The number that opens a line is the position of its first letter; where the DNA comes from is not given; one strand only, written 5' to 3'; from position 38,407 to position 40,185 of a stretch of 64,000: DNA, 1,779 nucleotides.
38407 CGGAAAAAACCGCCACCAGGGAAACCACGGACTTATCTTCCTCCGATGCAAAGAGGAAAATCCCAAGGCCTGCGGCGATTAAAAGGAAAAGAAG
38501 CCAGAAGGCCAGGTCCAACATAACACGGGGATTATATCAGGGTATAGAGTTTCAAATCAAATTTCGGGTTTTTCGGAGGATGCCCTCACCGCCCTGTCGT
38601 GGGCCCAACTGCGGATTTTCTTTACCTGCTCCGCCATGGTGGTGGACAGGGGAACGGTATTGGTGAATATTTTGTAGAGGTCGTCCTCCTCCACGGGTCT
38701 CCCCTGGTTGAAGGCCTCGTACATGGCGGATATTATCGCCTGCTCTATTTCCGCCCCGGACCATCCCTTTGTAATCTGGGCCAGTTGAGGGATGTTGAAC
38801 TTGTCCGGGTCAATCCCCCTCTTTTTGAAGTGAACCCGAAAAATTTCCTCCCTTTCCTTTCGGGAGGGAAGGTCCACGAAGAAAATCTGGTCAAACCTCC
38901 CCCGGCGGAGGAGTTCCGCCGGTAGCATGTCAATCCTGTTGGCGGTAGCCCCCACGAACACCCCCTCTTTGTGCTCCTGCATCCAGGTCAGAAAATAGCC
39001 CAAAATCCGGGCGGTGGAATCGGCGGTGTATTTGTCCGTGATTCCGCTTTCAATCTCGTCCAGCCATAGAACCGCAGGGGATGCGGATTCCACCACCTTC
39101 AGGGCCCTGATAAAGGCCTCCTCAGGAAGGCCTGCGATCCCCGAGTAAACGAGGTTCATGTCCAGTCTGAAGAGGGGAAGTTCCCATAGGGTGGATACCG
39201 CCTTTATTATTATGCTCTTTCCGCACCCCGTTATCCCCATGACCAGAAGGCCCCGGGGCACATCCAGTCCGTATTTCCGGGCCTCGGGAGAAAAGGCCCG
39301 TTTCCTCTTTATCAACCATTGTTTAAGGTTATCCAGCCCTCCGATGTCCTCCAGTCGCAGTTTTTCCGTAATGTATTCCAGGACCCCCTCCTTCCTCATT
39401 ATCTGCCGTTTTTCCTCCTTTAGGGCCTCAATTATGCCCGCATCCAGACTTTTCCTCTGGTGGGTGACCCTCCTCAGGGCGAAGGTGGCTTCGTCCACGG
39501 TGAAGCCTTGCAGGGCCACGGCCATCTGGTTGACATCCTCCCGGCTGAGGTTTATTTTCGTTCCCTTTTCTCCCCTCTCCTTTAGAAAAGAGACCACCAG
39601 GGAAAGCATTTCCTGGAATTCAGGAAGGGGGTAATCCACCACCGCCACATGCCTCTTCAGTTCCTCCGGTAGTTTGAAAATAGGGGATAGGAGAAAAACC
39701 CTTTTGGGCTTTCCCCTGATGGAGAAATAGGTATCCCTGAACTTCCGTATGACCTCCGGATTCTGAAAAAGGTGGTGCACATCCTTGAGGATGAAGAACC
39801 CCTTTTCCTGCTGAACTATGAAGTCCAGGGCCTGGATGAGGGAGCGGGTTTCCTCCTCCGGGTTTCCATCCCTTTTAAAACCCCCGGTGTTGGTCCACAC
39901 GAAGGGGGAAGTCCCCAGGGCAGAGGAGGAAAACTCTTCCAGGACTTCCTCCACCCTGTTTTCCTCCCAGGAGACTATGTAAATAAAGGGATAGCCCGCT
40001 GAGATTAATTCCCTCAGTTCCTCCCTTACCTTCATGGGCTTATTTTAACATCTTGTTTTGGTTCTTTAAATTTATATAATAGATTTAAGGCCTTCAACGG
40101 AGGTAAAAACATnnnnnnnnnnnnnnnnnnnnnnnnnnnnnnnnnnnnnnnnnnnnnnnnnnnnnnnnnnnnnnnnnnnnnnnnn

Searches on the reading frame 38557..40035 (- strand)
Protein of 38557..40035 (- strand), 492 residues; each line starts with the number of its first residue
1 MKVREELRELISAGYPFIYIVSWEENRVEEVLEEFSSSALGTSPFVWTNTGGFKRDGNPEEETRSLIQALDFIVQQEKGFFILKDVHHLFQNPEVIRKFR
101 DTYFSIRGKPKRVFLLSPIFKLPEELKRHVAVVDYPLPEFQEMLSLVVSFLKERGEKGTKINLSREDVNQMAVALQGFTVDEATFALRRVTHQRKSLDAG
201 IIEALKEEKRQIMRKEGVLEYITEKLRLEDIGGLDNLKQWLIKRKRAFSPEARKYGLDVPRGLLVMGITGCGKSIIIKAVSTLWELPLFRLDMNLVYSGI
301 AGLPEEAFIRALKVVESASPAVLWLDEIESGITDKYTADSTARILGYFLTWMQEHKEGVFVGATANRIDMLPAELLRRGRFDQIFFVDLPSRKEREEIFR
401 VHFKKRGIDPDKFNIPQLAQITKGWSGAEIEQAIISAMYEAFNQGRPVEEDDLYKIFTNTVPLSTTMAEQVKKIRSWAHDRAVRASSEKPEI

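Call 3: search_protein_families(library=pfam, proteins=[window:38557-40035:-], max_evalue=0.01)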
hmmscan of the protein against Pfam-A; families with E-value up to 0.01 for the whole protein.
window:38557-40035:- (492 aa): 3 families
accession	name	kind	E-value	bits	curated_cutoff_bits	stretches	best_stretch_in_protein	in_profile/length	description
PF00004.35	AAA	-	5e-21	76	21.2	1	263-388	1-130/131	ATPase family associated with various cellular activities (AAA)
PF17862.7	AAA_lid_3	-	5.5e-07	29.5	27.2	1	413-449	2-39/45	AAA+ lid domain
PF13401.12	AAA_22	-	0.0085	16.9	27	0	263-282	8-27/130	AAA domain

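Call 4: search_protein_families(library=ncbifam, proteins=[window:38557-40035:-], max_evalue=0.01)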
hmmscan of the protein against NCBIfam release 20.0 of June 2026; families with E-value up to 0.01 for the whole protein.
window:38557-40035:- (492 aa): 10 families
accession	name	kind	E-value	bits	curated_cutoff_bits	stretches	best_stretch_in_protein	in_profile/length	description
TIGR01243.1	CDC48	subfamily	1.5e-30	106.2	802.65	1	187-442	414-673/733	CDC48 family AAA ATPase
NF003069.1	PRK03992.1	subfamily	1.6e-27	96.6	500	1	145-455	52-367/379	proteasome-activating nucleotidase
TIGR01242.2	TIGR01242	subfamily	2.1e-24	86.2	500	1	190-454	79-349/362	proteasome-activating nucleotidase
TIGR01241.2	FtsH_fam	equivalog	6e-24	84.7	600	1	223-453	156-395/598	ATP-dependent zinc metalloprotease FtsH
NF047748.1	PrtsmActNtasePan1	equivalog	6.1e-21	74.9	750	1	225-439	144-368/405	proteasome-activating nucleotidase Pan1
NF008004.0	PRK10733.1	equivalog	9.2e-19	66.8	1008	1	251-438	176-370/644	ATP-dependent zinc metalloprotease FtsH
NF047747.1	PrtsmActNtasePan2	equivalog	1.1e-18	67.7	700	1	226-450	148-382/397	proteasome-activating nucleotidase Pan2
NF041006.2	cell_div_CdvC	equivalog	1.2e-17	63.9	650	1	213-462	87-351/370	cell division protein CdvC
NF042959.1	IteA_antiphage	equivalog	1.2e-12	47.7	510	1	253-477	118-346/367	anti-phage ATPase IteA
TIGR03689.1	pup_AAA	equivalog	5.4e-11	41.9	504.75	2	226-282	179-238/512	proteasome ATPase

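Call 35: search_solved_structures(query=window:38560-40035:-, max_evalue=0.001)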
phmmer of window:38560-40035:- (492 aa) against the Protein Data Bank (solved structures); distinct sequences matched with E-value up to 0.001: 267 (the best 60 are shown).
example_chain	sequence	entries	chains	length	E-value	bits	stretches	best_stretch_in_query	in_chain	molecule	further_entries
5g4g_A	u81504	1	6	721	1.2e-44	156.3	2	225-445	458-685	VCP-LIKE ATPASE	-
5g4f_A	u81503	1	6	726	1.2e-44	156.3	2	225-445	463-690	VCP-LIKE ATPASE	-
5vc7_A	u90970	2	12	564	3.6e-43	151.4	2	225-445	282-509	VCP-like ATPase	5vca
9m4n_A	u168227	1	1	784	3.1e-39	138.5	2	226-442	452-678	Cell division control protein 48 homolog A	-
9m3v_A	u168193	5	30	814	3.5e-39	138.3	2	226-442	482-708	Cell division control protein 48 homolog A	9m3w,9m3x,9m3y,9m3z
7wub_C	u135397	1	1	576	4.8e-39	137.8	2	224-444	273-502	Transitional endoplasmic reticulum ATPase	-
6oaa_B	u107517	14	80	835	6.1e-39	137.5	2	218-435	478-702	Cell division control protein 48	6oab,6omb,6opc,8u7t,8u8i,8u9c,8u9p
8dar_A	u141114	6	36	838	6.2e-39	137.5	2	218-435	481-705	Cell division control protein 48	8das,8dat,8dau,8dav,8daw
7wub_D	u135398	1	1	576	7.2e-39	137.3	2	224-437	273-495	Transitional endoplasmic reticulum ATPase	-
7rlb_A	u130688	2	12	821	9.8e-39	136.8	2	224-437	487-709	Transitional endoplasmic reticulum ATPase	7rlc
7rlj_A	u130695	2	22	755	1.1e-38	136.6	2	224-437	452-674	Transitional endoplasmic reticulum ATPase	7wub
8yka_A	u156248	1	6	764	1.2e-38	136.5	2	224-437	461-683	Transitional endoplasmic reticulum ATPase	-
6mck_A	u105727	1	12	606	1.3e-38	136.4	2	224-437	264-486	Transitional endoplasmic reticulum ATPase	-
7y4w_A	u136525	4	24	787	1.3e-38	136.4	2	224-437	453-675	Transitional endoplasmic reticulum ATPase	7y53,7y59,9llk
7l5w_A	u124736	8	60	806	1.4e-38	136.3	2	224-437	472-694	Transitional endoplasmic reticulum ATPase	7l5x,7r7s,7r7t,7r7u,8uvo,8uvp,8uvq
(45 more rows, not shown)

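Call 42: find_homologous_proteins(query=window:38560-40035:-)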
Query window:38560-40035:- (492 aa): 6102 proteins with E <= 0.001 among 8000 candidates; the best 120 are listed.
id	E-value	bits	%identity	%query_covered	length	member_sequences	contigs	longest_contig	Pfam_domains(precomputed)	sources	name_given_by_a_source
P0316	0.0e+0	1097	100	100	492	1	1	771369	PF00004.36,PF17862.8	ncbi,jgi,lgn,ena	-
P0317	3.1e-282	955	86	100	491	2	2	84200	PF00004.36,PF17862.8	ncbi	-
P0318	1.7e-265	899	81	100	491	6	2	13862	PF00004.36,PF17862.8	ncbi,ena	-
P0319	2.2e-244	830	74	100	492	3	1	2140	PF00004.36,PF17862.8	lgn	-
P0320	3.0e-244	829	74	100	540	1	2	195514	PF00004.36,PF17862.8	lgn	-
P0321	6.9e-243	825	72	100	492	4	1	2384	PF00004.36,PF17862.8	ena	-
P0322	7.3e-241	818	72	100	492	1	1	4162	PF00004.36,PF17862.8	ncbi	-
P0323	3.0e-235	800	71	100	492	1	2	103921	PF00004.36,PF17862.8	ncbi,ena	-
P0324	5.1e-228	776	69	100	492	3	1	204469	PF00004.36,PF17862.8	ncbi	-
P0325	9.7e-188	643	59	99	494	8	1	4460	PF00004.36,PF17862.8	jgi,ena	-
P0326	1.2e-187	643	83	68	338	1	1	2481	PF00004.36,PF17862.8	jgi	-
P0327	4.8e-185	634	59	98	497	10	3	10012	PF00004.36,PF17862.8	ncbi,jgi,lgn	-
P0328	2.5e-184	632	57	99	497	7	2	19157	PF00004.36,PF17862.8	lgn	-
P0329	5.1e-183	627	57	100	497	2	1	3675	PF00004.36,PF17862.8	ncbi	-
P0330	9.7e-183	627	57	99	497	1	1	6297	PF00004.36,PF17862.8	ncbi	ncbi:MAG: AAA family ATPase [Candidatus Aminicenantia bacterium]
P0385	9.7e-165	567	52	99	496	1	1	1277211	PF00004.36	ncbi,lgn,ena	-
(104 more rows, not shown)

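Call 43: find_encoding_contigs(protein=P0323, flank=4000, max_places=1)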
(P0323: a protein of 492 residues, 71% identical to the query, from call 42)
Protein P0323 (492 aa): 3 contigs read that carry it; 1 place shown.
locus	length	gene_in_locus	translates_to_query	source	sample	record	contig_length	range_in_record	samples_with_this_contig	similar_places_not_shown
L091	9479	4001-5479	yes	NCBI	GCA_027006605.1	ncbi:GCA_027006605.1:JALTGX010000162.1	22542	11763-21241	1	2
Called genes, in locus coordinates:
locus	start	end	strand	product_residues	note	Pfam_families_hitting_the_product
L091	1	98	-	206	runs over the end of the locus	-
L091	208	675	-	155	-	-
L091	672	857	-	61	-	-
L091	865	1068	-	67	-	-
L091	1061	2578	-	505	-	PF00474:SSF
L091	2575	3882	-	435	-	PF00557:Peptidase_M24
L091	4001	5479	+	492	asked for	PF00004:AAA, PF17862:AAA_lid_3 (weak)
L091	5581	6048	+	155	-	PF00499:Oxidored_q3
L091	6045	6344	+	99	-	PF00420:Oxidored_q2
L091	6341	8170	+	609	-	PF00662:Proton_antipo_N, PF00361:Proton_antipo_M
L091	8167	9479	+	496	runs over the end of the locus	PF01059:Oxidored_q5_N (weak), PF00361:Proton_antipo_M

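Call 44: find_encoding_contigs(protein=P0385, flank=4000, max_places=1)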
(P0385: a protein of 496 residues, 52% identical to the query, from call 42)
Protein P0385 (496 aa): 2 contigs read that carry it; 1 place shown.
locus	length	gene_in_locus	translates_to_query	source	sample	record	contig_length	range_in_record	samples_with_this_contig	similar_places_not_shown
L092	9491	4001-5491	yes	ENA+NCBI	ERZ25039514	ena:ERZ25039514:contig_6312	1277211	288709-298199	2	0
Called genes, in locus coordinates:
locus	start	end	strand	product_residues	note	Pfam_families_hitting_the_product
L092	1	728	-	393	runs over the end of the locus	PF01136:Peptidase_U32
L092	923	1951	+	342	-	-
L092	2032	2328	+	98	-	PF07238:PilZ (weak)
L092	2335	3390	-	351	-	PF02805:Ada_Zn_binding, PF00165:HTH_AraC (faint), PF12833:HTH_18, PF02870:Methyltransf_1N (weak), PF01035:DNA_binding_1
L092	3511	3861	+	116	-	-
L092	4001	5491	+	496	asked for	PF00004:AAA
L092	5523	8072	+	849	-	PF11791:Aconitase_B_N, PF06434:Aconitase_2_N, PF00330:Aconitase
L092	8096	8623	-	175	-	PF01613:Flavin_Reduct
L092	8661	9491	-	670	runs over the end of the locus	PF17391:Urocanase_N, PF01175:Urocanase, PF17392:Urocanase_C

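Call 51: search_protein_families(library=padloc, proteins=[window:38560-40035:-], max_evalue=0.001)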
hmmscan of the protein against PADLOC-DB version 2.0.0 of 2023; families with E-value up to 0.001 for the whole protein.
window:38560-40035:- (492 aa): 3 families
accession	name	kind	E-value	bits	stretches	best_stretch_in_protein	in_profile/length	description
PDLC02196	IetA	-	3.3e-16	57.7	1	252-477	114-343/374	-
PDLC02195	IetA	-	1.3e-09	35.9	1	253-468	130-341/395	-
PDLC04232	IetA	-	2.4e-05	21.9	1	253-435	109-290/330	-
